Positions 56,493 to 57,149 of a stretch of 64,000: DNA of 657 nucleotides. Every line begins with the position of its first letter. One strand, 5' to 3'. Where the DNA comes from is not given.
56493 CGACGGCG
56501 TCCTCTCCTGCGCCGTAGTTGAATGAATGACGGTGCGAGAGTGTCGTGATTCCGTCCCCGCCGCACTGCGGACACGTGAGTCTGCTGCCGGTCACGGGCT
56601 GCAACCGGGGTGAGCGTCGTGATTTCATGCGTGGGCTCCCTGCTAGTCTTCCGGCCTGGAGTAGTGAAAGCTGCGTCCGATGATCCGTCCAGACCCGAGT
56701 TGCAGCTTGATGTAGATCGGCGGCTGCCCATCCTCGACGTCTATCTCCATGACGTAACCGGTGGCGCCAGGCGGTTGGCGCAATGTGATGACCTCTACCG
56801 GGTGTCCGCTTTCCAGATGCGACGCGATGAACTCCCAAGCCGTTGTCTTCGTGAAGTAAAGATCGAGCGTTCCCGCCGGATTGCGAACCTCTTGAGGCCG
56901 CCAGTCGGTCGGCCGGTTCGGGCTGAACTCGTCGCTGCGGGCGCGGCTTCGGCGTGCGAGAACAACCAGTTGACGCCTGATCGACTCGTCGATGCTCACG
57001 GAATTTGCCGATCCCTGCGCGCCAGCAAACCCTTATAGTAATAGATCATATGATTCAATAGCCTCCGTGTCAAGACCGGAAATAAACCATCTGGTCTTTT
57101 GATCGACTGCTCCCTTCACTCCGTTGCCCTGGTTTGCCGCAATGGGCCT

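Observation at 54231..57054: MqsR-like/MqsA-like pair fused in an operon with a KGGVGR ParA-like ATPase-TPR protein, inserted between truB and rpsO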

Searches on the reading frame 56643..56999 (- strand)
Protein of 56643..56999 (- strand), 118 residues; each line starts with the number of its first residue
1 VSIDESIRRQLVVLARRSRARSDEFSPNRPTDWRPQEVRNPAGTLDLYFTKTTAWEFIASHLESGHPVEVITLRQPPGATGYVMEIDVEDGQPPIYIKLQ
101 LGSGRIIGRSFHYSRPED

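Call 3: search_protein_families(library=pfam, proteins=[window:56643-56999:-], max_evalue=1)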
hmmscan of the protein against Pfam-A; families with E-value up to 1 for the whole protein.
window:56643-56999:- (118 aa): 0 families

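Call 4: search_protein_families(library=ncbifam, proteins=[window:56643-56999:-], max_evalue=1)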
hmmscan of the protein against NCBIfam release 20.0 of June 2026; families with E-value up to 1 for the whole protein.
window:56643-56999:- (118 aa): 0 families

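Call 5: search_protein_families(library=padloc, proteins=[window:56643-56999:-], max_evalue=1)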
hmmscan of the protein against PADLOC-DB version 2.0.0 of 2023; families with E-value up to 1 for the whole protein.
window:56643-56999:- (118 aa): 0 families

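Call 7: find_homologous_proteins(query=window:56646-56999:-, max_evalue=0.001)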
Query window:56646-56999:- (118 aa): 179 proteins with E <= 0.001 among 200 candidates; the best 120 are listed.
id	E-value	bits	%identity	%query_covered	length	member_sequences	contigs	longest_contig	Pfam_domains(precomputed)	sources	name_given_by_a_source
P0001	1.4e-73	262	100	100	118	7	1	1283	-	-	-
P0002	1.1e-61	224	88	100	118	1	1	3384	-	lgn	-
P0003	1.1e-50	188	74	99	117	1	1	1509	-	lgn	-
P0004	1.6e-50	188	72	97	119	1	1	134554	-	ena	-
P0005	5.1e-49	183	70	97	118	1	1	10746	-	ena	-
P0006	2.1e-48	181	71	99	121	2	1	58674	-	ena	-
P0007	2.5e-48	181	67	100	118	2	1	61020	-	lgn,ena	-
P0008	2.9e-48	180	72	99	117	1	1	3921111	-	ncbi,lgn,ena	-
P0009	3.4e-48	180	66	100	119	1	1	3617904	-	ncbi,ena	-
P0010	4.6e-48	180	70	97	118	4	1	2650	-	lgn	-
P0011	1.0e-47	179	70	95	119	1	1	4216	-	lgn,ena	-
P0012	1.1e-47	179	69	97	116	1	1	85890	-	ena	-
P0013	1.5e-47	178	69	97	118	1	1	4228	-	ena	-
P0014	2.3e-47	178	74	93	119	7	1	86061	-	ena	-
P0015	2.7e-47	177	70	97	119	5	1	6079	-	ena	-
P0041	6.4e-45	170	69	99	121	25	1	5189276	-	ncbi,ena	-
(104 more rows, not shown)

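Call 8: find_encoding_contigs(protein=P0008, flank=8000, max_places=3)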
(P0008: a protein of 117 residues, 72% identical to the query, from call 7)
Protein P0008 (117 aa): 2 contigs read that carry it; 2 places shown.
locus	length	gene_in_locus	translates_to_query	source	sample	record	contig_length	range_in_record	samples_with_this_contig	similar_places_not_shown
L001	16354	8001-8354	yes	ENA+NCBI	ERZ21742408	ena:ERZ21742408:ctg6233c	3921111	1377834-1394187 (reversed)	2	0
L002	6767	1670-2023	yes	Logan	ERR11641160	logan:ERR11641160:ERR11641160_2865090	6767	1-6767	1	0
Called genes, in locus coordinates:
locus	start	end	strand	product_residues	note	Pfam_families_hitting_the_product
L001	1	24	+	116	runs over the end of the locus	PF03745:DUF309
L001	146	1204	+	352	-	PF01636:APH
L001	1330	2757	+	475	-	PF00289:Biotin_carb_N, PF02222:ATP-grasp, PF02786:CPSase_L_D2, PF07478:Dala_Dala_lig_C, PF02785:Biotin_carb_C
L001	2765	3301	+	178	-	PF25984:BSH_YknX (faint), PF25917:BSH_RND (faint), PF00364:Biotin_lipoyl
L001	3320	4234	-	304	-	PF00551:Formyl_trans_N, PF02911:Formyl_trans_C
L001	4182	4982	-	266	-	PF05013:FGase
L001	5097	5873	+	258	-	PF01047:MarR (weak), PF09339:HTH_IclR, PF01614:IclR_C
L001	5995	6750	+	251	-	PF01012:ETF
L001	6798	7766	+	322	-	PF01012:ETF, PF00766:ETF_alpha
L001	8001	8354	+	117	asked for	-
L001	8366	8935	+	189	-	PF01381:HTH_3 (weak)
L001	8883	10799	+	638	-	PF13614:AAA_31 (weak), PF01656:CbiA (weak)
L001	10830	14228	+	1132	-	PF00289:Biotin_carb_N, PF02786:CPSase_L_D2, PF25919:BSH_CusB (faint), PF02785:Biotin_carb_C, PF00364:Biotin_lipoyl, PF25917:BSH_RND (weak), PF01039:Carboxyl_trans, PF03255:ACCA (weak), +2 more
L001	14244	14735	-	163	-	-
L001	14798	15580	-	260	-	PF00378:ECH_1, PF16113:ECH_2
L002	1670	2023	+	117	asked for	-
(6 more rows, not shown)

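Call 9: find_encoding_contigs(protein=P0009, flank=8000, max_places=3)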
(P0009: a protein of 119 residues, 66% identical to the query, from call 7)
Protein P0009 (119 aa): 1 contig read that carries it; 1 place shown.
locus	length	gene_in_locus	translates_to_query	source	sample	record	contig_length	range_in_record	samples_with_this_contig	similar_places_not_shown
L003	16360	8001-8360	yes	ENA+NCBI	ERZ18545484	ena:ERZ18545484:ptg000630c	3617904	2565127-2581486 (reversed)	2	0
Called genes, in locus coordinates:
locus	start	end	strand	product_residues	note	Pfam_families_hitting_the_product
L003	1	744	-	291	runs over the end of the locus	PF00398:RrnaAD, PF13649:Methyltransf_25 (weak)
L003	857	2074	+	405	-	PF08442:ATP-grasp_2, PF13549:ATP-grasp_5 (weak), PF24948:Citrate_synth_N, PF00549:Ligase_CoA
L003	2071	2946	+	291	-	PF02629:CoA_binding, PF13607:Succ_CoA_lig, PF00549:Ligase_CoA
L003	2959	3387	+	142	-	PF00334:NDK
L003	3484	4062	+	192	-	-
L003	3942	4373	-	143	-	PF13279:4HBT_2, PF03061:4HBT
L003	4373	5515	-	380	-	PF23500:DUF7133, PF22807:TrAA12, PF07995:GSDH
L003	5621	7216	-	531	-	PF00083:Sugar_tr, PF07690:MFS_1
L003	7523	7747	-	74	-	PF13333:rve_2 (weak)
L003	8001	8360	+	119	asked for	-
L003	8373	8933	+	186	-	-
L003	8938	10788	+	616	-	PF01656:CbiA, PF13614:AAA_31 (weak)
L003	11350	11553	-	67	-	-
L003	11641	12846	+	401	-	PF00155:Aminotran_1_2, PF12897:Asp_aminotransf (weak)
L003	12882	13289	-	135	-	PF00903:Glyoxalase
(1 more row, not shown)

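Call 10: find_encoding_contigs(protein=P0041, flank=8000, max_places=3)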
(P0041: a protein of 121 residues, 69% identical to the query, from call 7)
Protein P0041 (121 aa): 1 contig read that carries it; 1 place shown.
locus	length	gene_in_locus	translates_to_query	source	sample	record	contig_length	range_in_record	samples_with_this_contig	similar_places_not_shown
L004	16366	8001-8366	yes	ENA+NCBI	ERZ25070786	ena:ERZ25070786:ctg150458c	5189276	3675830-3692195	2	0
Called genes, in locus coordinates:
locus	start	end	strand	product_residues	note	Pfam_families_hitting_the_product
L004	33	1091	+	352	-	PF01636:APH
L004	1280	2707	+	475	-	PF00289:Biotin_carb_N, PF02222:ATP-grasp, PF02786:CPSase_L_D2, PF07478:Dala_Dala_lig_C, PF02785:Biotin_carb_C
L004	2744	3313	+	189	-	PF25917:BSH_RND (faint), PF00364:Biotin_lipoyl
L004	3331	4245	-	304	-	PF00551:Formyl_trans_N, PF02911:Formyl_trans_C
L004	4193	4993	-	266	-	PF05013:FGase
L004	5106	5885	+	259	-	PF01047:MarR (weak), PF09339:HTH_IclR, PF01614:IclR_C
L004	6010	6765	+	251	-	PF01012:ETF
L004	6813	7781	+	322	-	PF01012:ETF, PF00766:ETF_alpha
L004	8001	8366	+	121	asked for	-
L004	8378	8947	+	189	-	PF01381:HTH_3 (weak)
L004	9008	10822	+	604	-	PF07719:TPR_2 (faint)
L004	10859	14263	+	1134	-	PF00289:Biotin_carb_N, PF02786:CPSase_L_D2, PF25919:BSH_CusB (faint), PF02785:Biotin_carb_C, PF00364:Biotin_lipoyl, PF25917:BSH_RND (weak), PF01039:Carboxyl_trans, PF03255:ACCA (weak), +2 more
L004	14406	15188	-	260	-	PF00378:ECH_1, PF16113:ECH_2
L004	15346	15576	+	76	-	-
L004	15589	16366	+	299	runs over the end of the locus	PF12146:Hydrolase_4, PF00561:Abhydrolase_1, PF12697:Abhydrolase_6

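Call 13: search_solved_structures(query=A1, max_evalue=10, show_alignments=3)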
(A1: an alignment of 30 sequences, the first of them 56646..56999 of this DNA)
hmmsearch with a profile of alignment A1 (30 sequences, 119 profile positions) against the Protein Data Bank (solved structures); distinct sequences matched with E-value up to 10: 8.
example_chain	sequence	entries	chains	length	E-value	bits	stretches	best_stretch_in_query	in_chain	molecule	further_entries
3pst_A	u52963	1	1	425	0.83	12.6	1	39-100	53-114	Protein DOA1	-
3psp_A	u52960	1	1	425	0.85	12.6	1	39-100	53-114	Protein DOA1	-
6rfk_S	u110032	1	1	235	1.1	12.2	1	64-116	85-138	Coagulation factor IX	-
6x5l_A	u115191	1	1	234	1.4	11.8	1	64-115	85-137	Coagulation factor IX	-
1rfn_A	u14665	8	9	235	1.4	11.8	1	64-115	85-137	PROTEIN (COAGULATION FACTOR IX) | Coagulation factor IX | Coagulation factor IX heavy chain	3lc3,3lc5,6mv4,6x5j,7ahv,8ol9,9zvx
3kcg_H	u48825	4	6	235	1.4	11.8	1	64-115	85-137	Coagulation factor IXa heavy chain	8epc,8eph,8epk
2wph_S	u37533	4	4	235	1.6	11.7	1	65-115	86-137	COAGULATION FACTOR IXA HEAVY CHAIN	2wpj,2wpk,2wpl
4yzu_A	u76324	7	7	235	1.7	11.6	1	64-114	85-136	Coagulation factor IX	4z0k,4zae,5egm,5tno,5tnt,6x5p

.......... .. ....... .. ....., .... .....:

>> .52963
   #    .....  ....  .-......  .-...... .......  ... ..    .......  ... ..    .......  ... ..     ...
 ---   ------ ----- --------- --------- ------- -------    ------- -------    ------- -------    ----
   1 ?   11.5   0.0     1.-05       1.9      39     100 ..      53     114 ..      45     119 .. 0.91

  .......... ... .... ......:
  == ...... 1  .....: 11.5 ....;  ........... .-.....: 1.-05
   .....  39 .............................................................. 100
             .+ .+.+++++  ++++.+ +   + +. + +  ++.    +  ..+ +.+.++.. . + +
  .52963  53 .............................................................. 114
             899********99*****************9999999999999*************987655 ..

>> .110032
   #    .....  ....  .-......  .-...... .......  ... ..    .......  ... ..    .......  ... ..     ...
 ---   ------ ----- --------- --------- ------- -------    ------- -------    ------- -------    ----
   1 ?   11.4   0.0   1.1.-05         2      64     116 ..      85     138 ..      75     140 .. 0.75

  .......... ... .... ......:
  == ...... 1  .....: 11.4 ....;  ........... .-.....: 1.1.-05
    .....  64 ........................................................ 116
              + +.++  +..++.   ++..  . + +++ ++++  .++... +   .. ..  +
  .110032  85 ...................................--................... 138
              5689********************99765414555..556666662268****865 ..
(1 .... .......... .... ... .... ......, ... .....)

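Call 15: find_related_loci(query=A1, collection=genome_contigs, flank=7000)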
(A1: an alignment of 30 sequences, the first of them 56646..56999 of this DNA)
Query A1 (118 aa) in genome_contigs; peptide patterns used: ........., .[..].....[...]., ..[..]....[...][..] (x = any residue, [..] = any of these).
149 stretches matched a pattern; 122 encode a relative of the query (tblastn E <= 1e-3); the best 80 are kept; 80 distinct loci.
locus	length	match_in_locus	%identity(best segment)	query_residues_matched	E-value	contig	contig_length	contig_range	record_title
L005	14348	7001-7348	70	3-118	3e-54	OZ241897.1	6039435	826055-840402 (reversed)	MAG: Acidobacteriota bacterium isolate 7b4b86e9-9a4d-44db-aaa0-056d26db6e00 genome assembly, chromosome: 1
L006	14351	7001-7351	72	1-117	7e-54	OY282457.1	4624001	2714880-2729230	MAG: uncultured Candidatus Binatia bacterium genome assembly, chromosome: 1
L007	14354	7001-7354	66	1-118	4e-53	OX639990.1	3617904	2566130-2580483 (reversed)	MAG: uncultured Candidatus Entotheonella sp. isolate 26b0520c-cf9d-432e-a440-87a3e388b1d5 genome assembly, chromosome: 1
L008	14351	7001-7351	71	1-117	8e-53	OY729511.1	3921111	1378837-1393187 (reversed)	MAG: Candidatus Binatia bacterium isolate 9e32f69c-91e7-4ea3-9a30-d9bf58b5a9ec genome assembly, chromosome: 1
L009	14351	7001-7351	71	1-117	1e-52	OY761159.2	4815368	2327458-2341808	MAG: Candidatus Binatia bacterium isolate a3054953-5fa8-48fb-90a5-e173aac96f7a genome assembly, chromosome: 1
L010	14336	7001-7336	70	3-114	4e-52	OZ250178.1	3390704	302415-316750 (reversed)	MAG: Candidatus Foliamicus sp. isolate ac1afad2-df65-4484-8806-aab42824610e genome assembly, chromosome: 1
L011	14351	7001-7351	68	1-117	2e-51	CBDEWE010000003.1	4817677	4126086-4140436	MAG: uncultured Candidatus Binatia bacterium isolate a8241130-b51f-4fa7-9d5c-c617c4ae5504 genome assembly, contig: conti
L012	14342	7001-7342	68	1-114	2e-51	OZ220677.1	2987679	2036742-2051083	MAG: Arenicellales bacterium isolate e4234053-763e-428e-8938-38a587063467 genome assembly, chromosome: 1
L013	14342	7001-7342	70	5-118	7e-51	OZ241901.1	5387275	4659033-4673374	MAG: Gammaproteobacteria bacterium isolate 65898e9d-28f9-48af-9959-824c109e8cbf genome assembly, chromosome: 1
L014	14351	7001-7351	69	1-117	2e-50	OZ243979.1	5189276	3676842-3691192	MAG: uncultured Candidatus Binatia bacterium isolate 1ea5a42d-c5b0-4d9d-a207-f079449ea76f genome assembly, chromosome: 1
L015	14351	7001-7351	67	1-117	2e-50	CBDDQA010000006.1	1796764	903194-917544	MAG: uncultured Candidatus Binatia bacterium isolate 6ae7d3f7-6f3a-412e-99ff-c928d72fc6b4 genome assembly, contig: conti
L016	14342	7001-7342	66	1-114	2e-50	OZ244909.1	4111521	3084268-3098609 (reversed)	MAG: Gammaproteobacteria bacterium isolate 65a4ee37-1510-4f8e-b45e-f596b5c8a458 genome assembly, chromosome: 1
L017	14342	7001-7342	66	5-118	5e-50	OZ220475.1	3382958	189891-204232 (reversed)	MAG: uncultured Pseudohongiella sp. isolate f20f0f48-b496-4692-aa1b-deba916b6b03 genome assembly, chromosome: 1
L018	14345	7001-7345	63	1-115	7e-50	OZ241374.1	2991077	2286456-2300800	MAG: Arenicellales bacterium isolate e20ed838-ccde-4585-ad24-56f5f8a8bd1e genome assembly, chromosome: 1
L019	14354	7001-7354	63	1-118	2e-49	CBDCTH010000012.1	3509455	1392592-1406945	MAG: Gammaproteobacteria bacterium isolate a8af13e8-0241-4292-a4be-8c867e9427f0 genome assembly, contig: contig_12, whol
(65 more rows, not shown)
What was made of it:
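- Most copies are chromosomal, in unrelated contexts (calls 8-10, 15).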

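Call 19: predict_structure(alignment_id=A1)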
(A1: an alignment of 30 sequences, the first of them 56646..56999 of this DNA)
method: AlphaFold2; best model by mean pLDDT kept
length: 118 residues; sequences in the alignment: 30
mean_pLDDT: 75.8   pTM: 0.71
mean pLDDT of the five models: 75.8, 75.8, 75.1, 65.7, 59.4
residues with pLDDT >= 90: 16; 70-90: 65; 50-70: 33; < 50: 4
segments of 3 or more residues with pLDDT < 50: 116-118
pLDDT, mean of each block of 10 residues (from residue 1): 84 86 60 58 67 83 92 78 84 81 75 58
secondary structure, 60 per line:
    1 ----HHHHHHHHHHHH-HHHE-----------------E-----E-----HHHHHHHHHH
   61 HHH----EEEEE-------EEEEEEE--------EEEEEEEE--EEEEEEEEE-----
elements in order: H5-16 H51-63 E68-72 E80-86 E95-102 E105-113

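Call 22: fold_search(model_id=the predicted structure, library=pdb)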
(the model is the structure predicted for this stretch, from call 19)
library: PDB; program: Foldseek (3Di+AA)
matches with E <= 10: 353; with E <= 0.001: 0
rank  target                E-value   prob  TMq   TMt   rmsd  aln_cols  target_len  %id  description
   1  5l33                  7.8e-02  0.54  0.30  0.32   5.4        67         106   15  Crystal structure of a de novo designed protein with curved beta-sheet (released 2017-01-25)
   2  5tgn_C                1.1e-01  0.28  0.30  0.31   8.2       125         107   14  Crystal structure of protein Sthe_2403 from Sphaerobacter thermophilus (released 2016-10-26)
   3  5tpj                  1.3e-01  0.25  0.31  0.30  11.0       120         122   13  Crystal structure of a de novo designed protein with curved beta-sheet (released 2017-01-25)
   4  5tph_A                1.5e-01  0.41  0.35  0.35   6.7       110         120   15  Crystal structure of a de novo designed protein homodimer with curved beta-sheet (released 2017-01-25)
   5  9r0z                  1.6e-01  0.47  0.37  0.41   6.7       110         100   13  De novo designed homodimeric NTF2-like protein (released 2025-10-22)
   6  9qzd_C                1.7e-01  0.54  0.38  0.38   7.4       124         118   15  de novo NTF2-like protein (released 2025-10-22)
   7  5tgn_A                1.7e-01  0.25  0.31  0.32   8.1       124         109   14  Crystal structure of protein Sthe_2403 from Sphaerobacter thermophilus (released 2016-10-26)
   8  5trv                  1.8e-01  0.25  0.31  0.31  10.8       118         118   11  Crystal structure of a de novo designed protein with curved beta-sheet (released 2017-01-25)
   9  3en8                  2.3e-01  0.21  0.33  0.31   8.1       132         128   14  Crystal structure of NTF-2 like protein of unknown function (YP_553245.1) from BURKHOLDERIA XENOVORANS LB400 at 1.85 A r (released 2008-10-07)
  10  3f7x                  2.5e-01  0.15  0.27  0.25   6.9       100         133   12  Crystal structure of a putative polyketide cyclase (pp0894) from pseudomonas putida kt2440 at 1.24 A resolution (released 2008-11-25)
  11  9qzd_A                2.8e-01  0.38  0.38  0.37   7.2       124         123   14  de novo NTF2-like protein (released 2025-10-22)
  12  5u35_B                2.8e-01  0.25  0.33  0.33   8.4       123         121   12  Crystal structure of a de novo designed protein with curved beta-sheet (released 2017-01-25)
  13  3b4o_A                2.9e-01  0.13  0.21  0.17   7.3        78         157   12  Crystal structure of phenazine biosynthesis protein PhzA/B from Burkholderia cepacia R18194, apo form (released 2008-12-30)
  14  6a5h_A                3.1e-01  0.25  0.38  0.32   7.4       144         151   12  The structure of [4+2] and [6+4] cyclase in the biosynthetic pathway of unidentified natural product (released 2019-02-06)
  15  3juq_A                3.3e-01  0.23  0.30  0.25   6.4        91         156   10  Crystal Structure of PhzA/B from Burkholderia cepacia R18194 cocrystallized with 2 mM racemic 5-bromo-2-(piperidin-3-y (released 2009-09-29)
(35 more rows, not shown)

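Call 29: search_protein_representatives(alignment_id=A1)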
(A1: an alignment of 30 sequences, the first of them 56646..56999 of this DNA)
Query: 30 sequences, 119 profile positions. Proteins with E-value up to 0.001 (for the whole library): 483; up to 1e-10: 382; up to 1e-30: 32. The best 150 are listed.
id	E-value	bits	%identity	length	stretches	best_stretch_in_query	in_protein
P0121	4.3e-54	197.5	-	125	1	3-117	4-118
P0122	2.5e-49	182.1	-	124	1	4-118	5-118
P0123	9.4e-49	180.3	-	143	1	3-117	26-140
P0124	1.1e-46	173.6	-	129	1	2-117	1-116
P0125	7.1e-44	164.5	-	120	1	2-117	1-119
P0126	5.3e-43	161.7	-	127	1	2-117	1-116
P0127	4.4e-40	152.3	-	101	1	24-118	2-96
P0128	7.2e-40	151.6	-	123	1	3-116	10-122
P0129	7.6e-40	151.5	-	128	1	20-117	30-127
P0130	5.5e-38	145.5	-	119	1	4-116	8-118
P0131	1.7e-37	143.9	-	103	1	24-103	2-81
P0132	1.9e-35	137.4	-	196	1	4-94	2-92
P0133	5.1e-35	135.9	-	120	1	4-116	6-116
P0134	5.3e-35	135.9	-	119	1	2-117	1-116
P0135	5.4e-34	132.6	-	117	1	5-116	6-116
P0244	8.8e-23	96.5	-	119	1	12-116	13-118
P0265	5.9e-22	93.8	-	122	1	7-113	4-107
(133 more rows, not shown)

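Call 31: search_protein_families(library=pfam, alignment_id=A2, max_evalue=1)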
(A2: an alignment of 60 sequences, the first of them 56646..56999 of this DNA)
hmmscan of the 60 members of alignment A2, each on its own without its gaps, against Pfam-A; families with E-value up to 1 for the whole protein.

A. member 1, window:56646-56999:- (118 aa): 0 families

B. families by the number of members that match (of 60 scanned): 16 families
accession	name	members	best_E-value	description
PF03413.25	PepSY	3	0.025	Peptidase propeptide and YPEB domain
PF23939.1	DUF7274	2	0.033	Domain of unknown function (DUF7274)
PF18512.6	BssB_TutG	1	0.0079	Benzylsuccinate synthase beta subunit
PF14505.12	DUF4438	1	0.0092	Domain of unknown function (DUF4438), N-terminal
PF08265.16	YL1_C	1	0.011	YL1 nuclear protein C-terminal domain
PF10061.14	DUF2299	1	0.034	Uncharacterized conserved protein (DUF2299)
PF18812.6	PBECR3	1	0.057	phage-Barnase-EndoU-ColicinE5/D-RelE like nuclease3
PF13477.12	Glyco_trans_4_2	1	0.088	Glycosyl transferase 4-like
PF13680.12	DUF4152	1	0.093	Protein of unknown function (DUF4152)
PF00181.30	Ribosomal_L2_N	1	0.15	Ribosomal Proteins L2, RNA binding N-terminal domain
PF14173.11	ComGG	1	0.18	ComG operon protein 7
PF06523.16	DUF1106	1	0.18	Protein of unknown function (DUF1106)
PF01921.24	tRNA-synt_1f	1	0.18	tRNA synthetases class I (K)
PF16353.11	LacZ_4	1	0.24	Beta-galactosidase, domain 4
PF00772.26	DnaB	1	0.29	DnaB-like helicase N terminal domain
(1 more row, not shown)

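Call 32: search_solved_structures(query=A2, max_evalue=10)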
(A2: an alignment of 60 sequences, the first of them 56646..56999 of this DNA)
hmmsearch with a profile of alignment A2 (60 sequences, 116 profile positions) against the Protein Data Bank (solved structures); distinct sequences matched with E-value up to 10: 2.
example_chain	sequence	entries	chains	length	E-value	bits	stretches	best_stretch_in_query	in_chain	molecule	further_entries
8c7g_C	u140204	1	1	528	1.3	12.1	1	44-94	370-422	Vacuolar fusion protein MON1 homolog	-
8jbe_C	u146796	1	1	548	1.4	12.1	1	44-94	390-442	Vacuolar fusion protein MON1 homolog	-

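Call 37: predict_structure(alignment_id=A2)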
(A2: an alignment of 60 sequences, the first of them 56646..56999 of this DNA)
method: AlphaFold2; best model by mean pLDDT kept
length: 118 residues; sequences in the alignment: 60
mean_pLDDT: 94.9   pTM: 0.87
mean pLDDT of the five models: 94.9, 94.8, 94.0, 93.8, 93.7
residues with pLDDT >= 90: 107; 70-90: 8; 50-70: 2; < 50: 1
segments of 3 or more residues with pLDDT < 50: none
pLDDT, mean of each block of 10 residues (from residue 1): 93 98 96 97 88 98 98 97 96 96 98 81
secondary structure, 60 per line:
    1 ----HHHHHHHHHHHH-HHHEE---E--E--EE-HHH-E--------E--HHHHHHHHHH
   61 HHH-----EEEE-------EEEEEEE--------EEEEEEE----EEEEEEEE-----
elements in order: H5-16 H51-63 E69-72 E80-86 E95-101 E106-113

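Call 40: fold_search(model_id=the predicted structure, library=pdb)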
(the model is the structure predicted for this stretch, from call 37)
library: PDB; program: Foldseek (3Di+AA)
matches with E <= 10: 436; with E <= 0.001: 0
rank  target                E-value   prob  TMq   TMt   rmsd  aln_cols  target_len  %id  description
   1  5tph_A                3.8e-02  0.60  0.33  0.33   7.3       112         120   18  Crystal structure of a de novo designed protein homodimer with curved beta-sheet (released 2017-01-25)
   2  6w3f_A                3.8e-02  0.47  0.33  0.33   7.9       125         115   18  Rd1NTF2_05_I64F_A80G_T94P_D101K_L106W (released 2020-04-15)
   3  6w3f_B                4.3e-02  0.51  0.32  0.33   7.6       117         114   17  Rd1NTF2_05_I64F_A80G_T94P_D101K_L106W (released 2020-04-15)
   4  6w90                  6.1e-02  0.25  0.30  0.28   8.7       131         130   14  De novo designed NTF2 fold protein NT-9 (released 2020-08-19)
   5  9qzd_C                6.5e-02  0.60  0.30  0.30   7.5        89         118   18  de novo NTF2-like protein (released 2025-10-22)
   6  5l33                  7.4e-02  0.38  0.28  0.30   7.7        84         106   14  Crystal structure of a de novo designed protein with curved beta-sheet (released 2017-01-25)
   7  9qzd_A                8.3e-02  0.44  0.31  0.31   7.2        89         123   16  de novo NTF2-like protein (released 2025-10-22)
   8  5tph_B                9.9e-02  0.25  0.29  0.29  12.0       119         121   15  Crystal structure of a de novo designed protein homodimer with curved beta-sheet (released 2017-01-25)
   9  4leh_A                1.3e-01  0.13  0.22  0.18   9.1       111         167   14  Crystal structure of a bile-acid 7-alpha dehydratase (CLOSCI_03134) from Clostridium scindens ATCC 35704 at 2.90 A res (released 2013-08-21)
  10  4n3v_A                1.3e-01  0.12  0.22  0.17   9.1       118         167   13  Crystal structure of a bile-acid 7-alpha dehydratase (CLOHIR_00079) from Clostridium hiranonis DSM 13275 at 1.89 A res (released 2013-12-04)
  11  5u35_B                1.4e-01  0.25  0.30  0.29   9.8       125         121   16  Crystal structure of a de novo designed protein with curved beta-sheet (released 2017-01-25)
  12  5trv                  1.6e-01  0.33  0.33  0.33   7.5       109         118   15  Crystal structure of a de novo designed protein with curved beta-sheet (released 2017-01-25)
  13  5tpj                  1.6e-01  0.21  0.30  0.29  12.2       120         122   12  Crystal structure of a de novo designed protein with curved beta-sheet (released 2017-01-25)
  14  9r0z                  1.7e-01  0.20  0.24  0.27   9.6        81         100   12  De novo designed homodimeric NTF2-like protein (released 2025-10-22)
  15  5ts4_A                1.8e-01  0.38  0.33  0.36   6.9       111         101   10  Crystal structure of a de novo designed protein with curved beta-sheet (released 2017-01-25)
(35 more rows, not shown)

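Call 41: find_encoding_contigs(protein=P0265, flank=6000, max_places=3)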
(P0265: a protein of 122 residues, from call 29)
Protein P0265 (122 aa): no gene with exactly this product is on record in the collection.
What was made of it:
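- Tried and rejected: One distant A representative (P0265) was not on record in the contig index (call 41).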
